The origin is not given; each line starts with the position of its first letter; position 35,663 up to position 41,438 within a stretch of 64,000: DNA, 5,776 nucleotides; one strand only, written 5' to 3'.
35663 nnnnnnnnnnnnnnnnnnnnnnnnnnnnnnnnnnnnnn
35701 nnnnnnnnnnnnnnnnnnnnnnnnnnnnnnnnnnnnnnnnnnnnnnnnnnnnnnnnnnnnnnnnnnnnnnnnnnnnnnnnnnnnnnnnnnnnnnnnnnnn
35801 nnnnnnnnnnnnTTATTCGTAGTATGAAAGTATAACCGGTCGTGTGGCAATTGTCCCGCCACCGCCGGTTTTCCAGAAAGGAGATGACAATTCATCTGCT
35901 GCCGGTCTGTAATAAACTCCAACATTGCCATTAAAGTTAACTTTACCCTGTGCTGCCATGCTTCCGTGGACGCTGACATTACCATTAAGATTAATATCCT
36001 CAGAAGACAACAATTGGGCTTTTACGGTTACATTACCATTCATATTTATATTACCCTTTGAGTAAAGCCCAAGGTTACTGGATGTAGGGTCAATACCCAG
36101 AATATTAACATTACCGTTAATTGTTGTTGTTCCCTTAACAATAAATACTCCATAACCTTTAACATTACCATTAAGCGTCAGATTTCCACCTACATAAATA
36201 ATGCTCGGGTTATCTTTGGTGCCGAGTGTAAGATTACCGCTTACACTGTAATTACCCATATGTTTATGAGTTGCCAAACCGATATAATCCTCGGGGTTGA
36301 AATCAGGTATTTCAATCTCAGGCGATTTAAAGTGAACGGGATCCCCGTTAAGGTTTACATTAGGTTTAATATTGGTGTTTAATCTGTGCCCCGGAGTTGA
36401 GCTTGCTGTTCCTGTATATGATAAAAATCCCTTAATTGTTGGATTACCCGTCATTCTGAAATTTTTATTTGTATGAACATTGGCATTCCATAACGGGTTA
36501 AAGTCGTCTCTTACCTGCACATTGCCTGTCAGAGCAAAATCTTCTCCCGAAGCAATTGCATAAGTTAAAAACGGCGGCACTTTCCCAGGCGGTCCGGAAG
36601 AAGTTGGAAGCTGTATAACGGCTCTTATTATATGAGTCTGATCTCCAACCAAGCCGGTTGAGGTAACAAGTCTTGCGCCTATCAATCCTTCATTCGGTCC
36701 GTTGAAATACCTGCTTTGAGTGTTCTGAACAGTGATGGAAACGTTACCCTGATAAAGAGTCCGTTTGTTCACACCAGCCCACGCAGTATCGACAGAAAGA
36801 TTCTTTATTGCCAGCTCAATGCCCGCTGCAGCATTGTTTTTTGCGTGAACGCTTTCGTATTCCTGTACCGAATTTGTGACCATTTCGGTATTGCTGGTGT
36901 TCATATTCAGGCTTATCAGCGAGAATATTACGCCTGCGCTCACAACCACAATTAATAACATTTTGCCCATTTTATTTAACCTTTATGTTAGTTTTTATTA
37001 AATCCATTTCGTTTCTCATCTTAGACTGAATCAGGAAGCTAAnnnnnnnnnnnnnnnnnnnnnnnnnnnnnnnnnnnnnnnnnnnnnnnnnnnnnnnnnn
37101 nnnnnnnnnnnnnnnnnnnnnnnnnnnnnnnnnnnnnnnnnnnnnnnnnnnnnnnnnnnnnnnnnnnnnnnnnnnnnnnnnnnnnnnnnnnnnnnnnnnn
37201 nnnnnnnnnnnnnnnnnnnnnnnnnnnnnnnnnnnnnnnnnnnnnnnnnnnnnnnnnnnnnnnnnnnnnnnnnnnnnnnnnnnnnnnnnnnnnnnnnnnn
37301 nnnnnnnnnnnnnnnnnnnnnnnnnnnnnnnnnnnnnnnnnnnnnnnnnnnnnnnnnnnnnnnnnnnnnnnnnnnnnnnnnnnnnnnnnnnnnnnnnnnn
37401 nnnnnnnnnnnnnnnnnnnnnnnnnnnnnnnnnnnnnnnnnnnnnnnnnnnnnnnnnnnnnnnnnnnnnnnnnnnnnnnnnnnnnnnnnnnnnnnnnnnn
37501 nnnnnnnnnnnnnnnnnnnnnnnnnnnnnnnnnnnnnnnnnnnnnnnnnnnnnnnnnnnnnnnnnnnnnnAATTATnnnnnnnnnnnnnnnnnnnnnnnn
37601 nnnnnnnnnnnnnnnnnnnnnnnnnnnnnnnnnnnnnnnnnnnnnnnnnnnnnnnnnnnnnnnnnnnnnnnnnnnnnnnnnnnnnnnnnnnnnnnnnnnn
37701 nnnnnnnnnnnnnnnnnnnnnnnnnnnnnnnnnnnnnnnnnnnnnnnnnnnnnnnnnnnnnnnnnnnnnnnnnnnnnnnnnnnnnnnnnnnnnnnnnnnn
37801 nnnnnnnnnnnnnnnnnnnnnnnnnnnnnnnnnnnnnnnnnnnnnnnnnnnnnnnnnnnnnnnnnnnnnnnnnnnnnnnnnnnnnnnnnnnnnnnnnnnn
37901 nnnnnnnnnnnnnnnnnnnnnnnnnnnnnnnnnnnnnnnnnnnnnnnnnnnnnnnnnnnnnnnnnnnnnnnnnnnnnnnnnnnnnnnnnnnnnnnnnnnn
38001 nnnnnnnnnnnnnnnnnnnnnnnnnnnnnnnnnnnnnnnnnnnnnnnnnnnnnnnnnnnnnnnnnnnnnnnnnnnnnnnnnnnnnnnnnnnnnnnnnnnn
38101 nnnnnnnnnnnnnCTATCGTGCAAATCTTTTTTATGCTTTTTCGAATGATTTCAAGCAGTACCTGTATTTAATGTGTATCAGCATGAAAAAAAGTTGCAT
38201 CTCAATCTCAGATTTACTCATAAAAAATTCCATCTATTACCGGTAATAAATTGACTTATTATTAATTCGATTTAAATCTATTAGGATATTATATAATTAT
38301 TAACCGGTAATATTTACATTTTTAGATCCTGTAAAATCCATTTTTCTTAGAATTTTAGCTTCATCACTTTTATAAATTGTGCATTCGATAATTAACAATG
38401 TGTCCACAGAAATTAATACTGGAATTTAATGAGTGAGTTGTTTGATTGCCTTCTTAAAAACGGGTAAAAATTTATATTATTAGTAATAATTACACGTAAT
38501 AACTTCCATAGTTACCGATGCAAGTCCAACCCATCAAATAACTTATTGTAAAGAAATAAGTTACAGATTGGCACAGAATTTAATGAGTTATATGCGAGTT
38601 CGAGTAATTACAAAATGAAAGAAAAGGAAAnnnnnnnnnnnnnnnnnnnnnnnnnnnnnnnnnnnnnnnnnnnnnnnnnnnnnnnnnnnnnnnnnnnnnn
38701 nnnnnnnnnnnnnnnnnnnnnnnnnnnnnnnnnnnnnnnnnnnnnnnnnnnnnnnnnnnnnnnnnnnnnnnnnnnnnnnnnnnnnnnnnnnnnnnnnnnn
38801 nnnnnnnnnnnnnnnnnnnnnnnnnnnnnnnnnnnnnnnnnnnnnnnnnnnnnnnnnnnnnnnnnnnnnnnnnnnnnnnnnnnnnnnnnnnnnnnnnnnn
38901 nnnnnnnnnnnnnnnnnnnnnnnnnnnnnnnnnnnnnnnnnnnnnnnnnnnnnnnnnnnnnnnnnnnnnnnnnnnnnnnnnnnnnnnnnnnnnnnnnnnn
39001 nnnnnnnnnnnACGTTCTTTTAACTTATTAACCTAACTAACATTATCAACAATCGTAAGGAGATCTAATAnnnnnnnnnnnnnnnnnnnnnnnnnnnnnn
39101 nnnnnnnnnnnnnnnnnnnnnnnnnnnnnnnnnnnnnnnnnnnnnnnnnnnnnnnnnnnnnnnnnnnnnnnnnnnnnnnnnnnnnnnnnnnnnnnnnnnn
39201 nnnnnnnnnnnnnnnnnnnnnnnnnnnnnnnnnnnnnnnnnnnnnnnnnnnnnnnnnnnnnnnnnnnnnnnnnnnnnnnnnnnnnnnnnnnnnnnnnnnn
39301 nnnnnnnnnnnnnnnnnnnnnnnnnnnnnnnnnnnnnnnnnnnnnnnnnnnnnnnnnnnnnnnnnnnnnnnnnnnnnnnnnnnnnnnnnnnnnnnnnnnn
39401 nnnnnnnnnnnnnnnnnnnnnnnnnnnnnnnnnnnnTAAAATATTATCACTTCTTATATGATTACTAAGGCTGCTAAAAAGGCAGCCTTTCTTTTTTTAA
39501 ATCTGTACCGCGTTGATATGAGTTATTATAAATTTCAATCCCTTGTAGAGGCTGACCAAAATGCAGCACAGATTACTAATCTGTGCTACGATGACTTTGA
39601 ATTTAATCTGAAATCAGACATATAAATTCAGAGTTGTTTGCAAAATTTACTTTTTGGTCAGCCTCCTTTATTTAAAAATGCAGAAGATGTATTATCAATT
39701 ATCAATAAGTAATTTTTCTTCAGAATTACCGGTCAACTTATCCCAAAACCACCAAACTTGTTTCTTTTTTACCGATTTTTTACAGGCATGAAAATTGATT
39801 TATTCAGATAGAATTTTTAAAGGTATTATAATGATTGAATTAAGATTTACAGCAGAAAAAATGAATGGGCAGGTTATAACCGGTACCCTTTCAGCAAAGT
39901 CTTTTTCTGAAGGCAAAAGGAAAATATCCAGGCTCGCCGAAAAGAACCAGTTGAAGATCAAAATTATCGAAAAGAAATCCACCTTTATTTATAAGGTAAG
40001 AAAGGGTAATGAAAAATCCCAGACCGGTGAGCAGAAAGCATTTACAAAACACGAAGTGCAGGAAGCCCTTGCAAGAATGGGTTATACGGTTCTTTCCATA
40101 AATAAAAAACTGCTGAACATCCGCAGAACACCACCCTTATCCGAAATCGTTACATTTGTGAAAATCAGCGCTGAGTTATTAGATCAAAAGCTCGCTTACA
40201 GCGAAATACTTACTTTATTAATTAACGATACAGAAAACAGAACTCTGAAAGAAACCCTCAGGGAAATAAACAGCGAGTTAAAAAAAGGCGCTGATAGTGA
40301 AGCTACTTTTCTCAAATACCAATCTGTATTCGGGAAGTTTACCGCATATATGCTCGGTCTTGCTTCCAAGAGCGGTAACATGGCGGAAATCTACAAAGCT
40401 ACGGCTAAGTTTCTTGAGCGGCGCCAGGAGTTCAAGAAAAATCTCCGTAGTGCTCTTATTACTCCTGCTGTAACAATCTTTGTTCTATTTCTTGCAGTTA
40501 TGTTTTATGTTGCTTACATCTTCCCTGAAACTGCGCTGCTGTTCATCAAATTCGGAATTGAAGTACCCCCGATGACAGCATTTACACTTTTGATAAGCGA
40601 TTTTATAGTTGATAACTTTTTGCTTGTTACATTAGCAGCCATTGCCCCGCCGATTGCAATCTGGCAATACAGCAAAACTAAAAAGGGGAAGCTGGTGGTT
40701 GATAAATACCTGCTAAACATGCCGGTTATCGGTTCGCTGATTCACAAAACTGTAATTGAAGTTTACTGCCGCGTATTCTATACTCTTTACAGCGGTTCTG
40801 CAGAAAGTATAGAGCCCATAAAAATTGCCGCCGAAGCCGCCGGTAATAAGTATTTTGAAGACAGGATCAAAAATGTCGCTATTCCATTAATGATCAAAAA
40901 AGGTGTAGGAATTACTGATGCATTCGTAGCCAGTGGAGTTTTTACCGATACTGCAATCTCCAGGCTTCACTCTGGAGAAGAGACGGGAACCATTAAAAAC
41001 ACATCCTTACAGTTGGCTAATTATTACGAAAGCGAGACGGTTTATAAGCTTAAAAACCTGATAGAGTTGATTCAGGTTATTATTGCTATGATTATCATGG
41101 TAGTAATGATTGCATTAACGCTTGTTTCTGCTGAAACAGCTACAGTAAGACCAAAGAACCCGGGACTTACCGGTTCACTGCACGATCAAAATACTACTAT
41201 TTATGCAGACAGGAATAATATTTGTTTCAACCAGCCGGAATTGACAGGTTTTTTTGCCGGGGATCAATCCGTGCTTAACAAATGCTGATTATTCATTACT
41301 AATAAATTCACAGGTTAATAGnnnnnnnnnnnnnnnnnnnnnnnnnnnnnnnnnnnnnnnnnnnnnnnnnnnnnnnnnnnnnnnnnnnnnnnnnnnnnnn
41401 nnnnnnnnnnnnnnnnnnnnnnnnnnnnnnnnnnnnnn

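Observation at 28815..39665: Palindromic element of about 120-140 bp present twice, each time just downstream of a likely highly expressed gene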

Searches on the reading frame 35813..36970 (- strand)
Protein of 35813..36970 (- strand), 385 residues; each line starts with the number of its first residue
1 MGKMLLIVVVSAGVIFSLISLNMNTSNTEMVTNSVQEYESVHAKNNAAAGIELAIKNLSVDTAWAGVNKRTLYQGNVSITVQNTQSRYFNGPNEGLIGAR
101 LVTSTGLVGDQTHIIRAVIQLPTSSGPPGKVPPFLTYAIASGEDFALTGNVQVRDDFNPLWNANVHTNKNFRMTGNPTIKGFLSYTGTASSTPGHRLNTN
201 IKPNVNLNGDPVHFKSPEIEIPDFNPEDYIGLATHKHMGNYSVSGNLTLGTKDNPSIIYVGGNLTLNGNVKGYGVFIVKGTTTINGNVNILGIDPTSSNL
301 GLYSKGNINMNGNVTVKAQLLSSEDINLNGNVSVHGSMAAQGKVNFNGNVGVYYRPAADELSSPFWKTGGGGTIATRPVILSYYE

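Call 14: search_protein_families(library=pfam, proteins=[window:35813-36970:-])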
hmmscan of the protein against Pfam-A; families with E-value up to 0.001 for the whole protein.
window:35813-36970:- (385 aa): 1 family
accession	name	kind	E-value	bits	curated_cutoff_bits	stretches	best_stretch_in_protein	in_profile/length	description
PF23981.1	DUF7305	-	0.00026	21.4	27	0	239-357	55-181/185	Domain of unknown function (DUF7305)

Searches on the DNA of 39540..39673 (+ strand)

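Call 62: search_dna_similar(query=window:39540-39673:+, collection=plasmids, mode=distant, max_evalue=0.01, max_rows=10)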
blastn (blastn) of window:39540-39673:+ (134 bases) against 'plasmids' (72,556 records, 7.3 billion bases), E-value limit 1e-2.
No match.

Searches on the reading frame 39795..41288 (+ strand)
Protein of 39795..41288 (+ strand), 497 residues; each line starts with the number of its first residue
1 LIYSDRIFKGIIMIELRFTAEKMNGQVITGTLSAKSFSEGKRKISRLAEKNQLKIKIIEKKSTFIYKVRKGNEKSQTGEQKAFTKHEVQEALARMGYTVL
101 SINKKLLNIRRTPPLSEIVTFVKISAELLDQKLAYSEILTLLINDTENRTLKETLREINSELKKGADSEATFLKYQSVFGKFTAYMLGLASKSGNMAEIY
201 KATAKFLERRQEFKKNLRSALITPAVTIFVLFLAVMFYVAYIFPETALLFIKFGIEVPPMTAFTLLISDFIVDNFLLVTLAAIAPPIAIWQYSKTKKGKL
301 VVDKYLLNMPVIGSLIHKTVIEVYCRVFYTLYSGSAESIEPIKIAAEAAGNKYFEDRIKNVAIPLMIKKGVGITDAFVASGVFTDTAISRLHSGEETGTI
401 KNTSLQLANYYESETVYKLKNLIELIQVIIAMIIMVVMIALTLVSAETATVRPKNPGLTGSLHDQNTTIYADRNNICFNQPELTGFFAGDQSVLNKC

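Call 14: search_protein_families(library=pfam, proteins=[window:39795-41288:+])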
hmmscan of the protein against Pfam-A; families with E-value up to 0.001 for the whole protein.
window:39795-41288:+ (497 aa): 1 family
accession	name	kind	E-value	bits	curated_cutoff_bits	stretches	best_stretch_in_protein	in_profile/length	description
PF00482.28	T2SSF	-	2.8e-29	102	25.2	2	126-244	6-125/125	Type II secretion system (T2SS), protein F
